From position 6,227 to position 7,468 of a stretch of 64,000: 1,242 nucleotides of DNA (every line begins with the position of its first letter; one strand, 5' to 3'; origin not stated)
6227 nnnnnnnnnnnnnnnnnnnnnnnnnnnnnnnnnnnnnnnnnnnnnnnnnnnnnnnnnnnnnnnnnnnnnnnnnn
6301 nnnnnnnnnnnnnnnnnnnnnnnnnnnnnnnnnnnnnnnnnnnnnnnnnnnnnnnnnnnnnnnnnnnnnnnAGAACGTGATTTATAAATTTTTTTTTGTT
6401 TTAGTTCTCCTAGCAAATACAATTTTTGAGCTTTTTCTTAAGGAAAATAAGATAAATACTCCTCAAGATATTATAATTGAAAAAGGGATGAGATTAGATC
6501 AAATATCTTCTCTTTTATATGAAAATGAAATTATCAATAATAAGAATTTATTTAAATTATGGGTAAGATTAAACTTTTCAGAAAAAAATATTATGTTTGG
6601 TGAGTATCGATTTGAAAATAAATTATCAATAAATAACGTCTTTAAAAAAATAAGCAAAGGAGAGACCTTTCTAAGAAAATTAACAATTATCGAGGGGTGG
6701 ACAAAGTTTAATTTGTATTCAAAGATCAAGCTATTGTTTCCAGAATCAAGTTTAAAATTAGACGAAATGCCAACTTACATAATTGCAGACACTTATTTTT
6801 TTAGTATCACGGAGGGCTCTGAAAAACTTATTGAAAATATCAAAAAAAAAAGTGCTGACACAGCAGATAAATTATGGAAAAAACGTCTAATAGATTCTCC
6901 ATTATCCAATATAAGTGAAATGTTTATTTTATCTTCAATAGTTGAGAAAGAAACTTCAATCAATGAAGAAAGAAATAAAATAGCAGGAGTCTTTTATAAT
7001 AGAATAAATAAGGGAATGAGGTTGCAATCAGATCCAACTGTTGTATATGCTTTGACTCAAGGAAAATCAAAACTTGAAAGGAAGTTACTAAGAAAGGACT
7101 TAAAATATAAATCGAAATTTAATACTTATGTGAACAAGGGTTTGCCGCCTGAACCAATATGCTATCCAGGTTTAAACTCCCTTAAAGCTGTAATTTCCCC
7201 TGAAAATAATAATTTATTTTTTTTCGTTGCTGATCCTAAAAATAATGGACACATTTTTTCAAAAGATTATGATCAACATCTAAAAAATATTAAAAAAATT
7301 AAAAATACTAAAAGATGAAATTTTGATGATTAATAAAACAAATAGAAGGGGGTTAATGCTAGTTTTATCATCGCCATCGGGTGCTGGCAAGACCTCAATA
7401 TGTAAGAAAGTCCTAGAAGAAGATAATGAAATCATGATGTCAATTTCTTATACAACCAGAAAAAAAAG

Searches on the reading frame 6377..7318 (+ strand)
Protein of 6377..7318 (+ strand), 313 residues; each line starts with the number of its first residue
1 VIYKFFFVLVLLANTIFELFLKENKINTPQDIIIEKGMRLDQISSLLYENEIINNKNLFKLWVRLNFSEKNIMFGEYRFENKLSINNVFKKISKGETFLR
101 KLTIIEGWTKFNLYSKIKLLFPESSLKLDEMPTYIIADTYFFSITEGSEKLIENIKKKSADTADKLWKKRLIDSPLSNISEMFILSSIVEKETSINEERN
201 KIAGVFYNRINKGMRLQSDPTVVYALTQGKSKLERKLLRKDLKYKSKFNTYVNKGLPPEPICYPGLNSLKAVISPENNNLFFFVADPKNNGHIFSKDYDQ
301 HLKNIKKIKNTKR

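Call 42: search_protein_families(library=pfam, proteins=[window:6377-7318:+], max_evalue=0.00001)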
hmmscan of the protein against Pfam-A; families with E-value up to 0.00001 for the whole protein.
window:6377-7318:+ (313 aa): 1 family
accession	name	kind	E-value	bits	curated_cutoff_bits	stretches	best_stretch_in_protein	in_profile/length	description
PF02618.21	YceG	-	1.8e-73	247.8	32.4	1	33-307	2-275/275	YceG-like family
